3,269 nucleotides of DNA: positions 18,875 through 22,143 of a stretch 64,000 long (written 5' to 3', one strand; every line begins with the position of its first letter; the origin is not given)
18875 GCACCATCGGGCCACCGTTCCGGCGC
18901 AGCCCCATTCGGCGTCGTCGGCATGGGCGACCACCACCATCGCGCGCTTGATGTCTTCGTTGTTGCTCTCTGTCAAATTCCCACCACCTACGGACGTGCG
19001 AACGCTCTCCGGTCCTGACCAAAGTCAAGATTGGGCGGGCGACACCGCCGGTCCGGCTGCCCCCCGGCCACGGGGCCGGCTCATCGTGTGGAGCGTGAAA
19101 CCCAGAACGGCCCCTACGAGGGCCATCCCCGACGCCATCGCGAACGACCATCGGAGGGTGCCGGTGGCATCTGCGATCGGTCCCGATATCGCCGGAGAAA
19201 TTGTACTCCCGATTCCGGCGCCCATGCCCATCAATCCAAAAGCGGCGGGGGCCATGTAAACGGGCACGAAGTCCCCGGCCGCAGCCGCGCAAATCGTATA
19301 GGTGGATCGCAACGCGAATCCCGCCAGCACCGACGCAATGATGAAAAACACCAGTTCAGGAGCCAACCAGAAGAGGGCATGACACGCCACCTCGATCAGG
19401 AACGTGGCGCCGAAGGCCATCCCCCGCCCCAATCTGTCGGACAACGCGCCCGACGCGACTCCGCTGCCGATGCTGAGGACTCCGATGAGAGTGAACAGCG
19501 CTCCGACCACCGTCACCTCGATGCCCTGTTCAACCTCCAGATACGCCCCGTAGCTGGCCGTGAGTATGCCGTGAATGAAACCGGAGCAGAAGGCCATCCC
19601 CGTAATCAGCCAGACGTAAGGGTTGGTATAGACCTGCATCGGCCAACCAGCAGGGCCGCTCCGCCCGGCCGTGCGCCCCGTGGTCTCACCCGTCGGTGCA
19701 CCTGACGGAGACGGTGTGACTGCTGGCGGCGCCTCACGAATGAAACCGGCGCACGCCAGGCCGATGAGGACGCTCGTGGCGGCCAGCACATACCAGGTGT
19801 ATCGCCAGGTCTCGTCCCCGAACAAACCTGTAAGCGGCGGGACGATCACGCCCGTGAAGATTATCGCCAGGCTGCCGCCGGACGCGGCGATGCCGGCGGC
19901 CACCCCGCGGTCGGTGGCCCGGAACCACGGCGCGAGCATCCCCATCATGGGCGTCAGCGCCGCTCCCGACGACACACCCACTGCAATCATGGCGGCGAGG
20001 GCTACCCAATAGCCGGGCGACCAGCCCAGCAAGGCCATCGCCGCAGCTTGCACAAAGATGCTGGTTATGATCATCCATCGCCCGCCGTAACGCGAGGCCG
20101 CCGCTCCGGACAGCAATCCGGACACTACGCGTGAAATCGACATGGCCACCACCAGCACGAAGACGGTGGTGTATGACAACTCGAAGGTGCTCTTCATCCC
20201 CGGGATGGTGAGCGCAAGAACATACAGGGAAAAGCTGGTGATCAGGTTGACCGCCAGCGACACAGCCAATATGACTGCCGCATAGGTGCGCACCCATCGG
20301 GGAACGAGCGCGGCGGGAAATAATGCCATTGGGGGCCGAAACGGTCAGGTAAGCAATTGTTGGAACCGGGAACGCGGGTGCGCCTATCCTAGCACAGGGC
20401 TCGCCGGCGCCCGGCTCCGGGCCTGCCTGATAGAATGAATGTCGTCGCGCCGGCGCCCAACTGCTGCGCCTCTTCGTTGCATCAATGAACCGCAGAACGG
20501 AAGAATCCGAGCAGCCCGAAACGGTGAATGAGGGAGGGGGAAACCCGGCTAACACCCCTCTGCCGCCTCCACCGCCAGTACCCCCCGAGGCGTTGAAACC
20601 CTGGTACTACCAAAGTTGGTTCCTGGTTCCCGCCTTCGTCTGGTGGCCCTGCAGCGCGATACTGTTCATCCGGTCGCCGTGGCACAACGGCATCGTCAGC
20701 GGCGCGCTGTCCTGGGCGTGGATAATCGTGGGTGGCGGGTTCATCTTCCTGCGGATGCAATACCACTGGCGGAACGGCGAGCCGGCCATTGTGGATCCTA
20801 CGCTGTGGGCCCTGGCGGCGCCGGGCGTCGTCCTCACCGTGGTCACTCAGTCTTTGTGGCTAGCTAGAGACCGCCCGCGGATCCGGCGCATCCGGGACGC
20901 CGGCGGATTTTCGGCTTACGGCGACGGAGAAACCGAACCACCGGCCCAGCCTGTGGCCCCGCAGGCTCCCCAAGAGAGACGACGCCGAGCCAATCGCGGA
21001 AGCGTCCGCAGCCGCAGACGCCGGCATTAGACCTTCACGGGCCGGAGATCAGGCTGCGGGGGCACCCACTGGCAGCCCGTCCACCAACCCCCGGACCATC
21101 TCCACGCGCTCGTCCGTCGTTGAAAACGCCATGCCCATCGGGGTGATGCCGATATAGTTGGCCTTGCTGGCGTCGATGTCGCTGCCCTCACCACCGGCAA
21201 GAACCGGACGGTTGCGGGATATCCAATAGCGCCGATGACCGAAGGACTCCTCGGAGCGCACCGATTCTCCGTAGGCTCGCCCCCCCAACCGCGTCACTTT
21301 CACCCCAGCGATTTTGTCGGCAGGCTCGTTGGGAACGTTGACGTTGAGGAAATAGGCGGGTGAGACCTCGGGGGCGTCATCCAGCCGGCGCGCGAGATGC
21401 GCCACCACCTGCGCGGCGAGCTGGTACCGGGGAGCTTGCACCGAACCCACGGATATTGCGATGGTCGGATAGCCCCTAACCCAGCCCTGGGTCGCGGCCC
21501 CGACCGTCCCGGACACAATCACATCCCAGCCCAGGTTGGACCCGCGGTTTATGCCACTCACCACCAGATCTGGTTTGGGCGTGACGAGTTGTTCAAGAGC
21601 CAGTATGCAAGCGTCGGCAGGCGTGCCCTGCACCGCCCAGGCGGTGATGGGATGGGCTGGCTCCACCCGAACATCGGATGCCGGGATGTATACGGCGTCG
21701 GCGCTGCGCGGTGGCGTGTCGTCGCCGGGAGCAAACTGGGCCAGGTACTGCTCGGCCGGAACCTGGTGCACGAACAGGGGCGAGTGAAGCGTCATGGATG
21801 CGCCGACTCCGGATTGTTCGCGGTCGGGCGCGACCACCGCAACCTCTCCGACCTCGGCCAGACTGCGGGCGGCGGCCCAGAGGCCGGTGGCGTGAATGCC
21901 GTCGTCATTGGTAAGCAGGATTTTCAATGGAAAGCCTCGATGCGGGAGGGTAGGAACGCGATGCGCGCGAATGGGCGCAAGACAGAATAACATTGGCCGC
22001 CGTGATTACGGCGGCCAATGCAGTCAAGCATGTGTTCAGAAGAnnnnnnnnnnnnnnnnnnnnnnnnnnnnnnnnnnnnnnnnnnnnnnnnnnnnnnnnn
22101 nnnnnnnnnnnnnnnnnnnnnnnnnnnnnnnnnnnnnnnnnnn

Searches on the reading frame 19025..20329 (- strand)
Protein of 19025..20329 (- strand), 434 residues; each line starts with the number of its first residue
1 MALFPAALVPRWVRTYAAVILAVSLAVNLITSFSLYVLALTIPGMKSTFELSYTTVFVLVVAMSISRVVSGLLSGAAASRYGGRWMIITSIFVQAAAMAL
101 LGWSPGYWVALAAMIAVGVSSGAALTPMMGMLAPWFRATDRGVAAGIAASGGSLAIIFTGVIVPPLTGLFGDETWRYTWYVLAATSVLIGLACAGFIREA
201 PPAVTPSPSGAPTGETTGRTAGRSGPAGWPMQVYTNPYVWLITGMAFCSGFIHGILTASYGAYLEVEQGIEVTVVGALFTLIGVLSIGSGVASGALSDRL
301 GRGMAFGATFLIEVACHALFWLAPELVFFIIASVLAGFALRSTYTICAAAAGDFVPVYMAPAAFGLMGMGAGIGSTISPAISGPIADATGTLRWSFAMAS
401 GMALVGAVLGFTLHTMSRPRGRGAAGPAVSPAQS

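Call 65: search_protein_families(library=pfam, proteins=[window:19025-20329:-], max_evalue=0.00001)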
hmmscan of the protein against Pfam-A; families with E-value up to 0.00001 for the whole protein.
window:19025-20329:- (434 aa): 2 families
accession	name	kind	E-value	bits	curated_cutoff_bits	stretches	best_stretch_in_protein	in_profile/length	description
PF07690.21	MFS_1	-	4.9e-44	151.1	33.4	2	27-305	4-270/347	Major Facilitator Superfamily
PF06779.20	MFS_4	-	5.1e-06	26.5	26.3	0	36-409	10-362/364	Uncharacterised MFS-type transporter YbfB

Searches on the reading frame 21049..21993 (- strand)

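Call 65: search_protein_families(library=pfam, proteins=[window:21049-21993:-], max_evalue=0.00001)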
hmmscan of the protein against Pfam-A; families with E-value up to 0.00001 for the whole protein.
window:21049-21993:- (314 aa): 1 family
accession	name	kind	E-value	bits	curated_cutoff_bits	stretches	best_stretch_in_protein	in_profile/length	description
PF01975.23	SurE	-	1.1e-56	192.1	22.1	1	25-242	1-188/189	Survival protein SurE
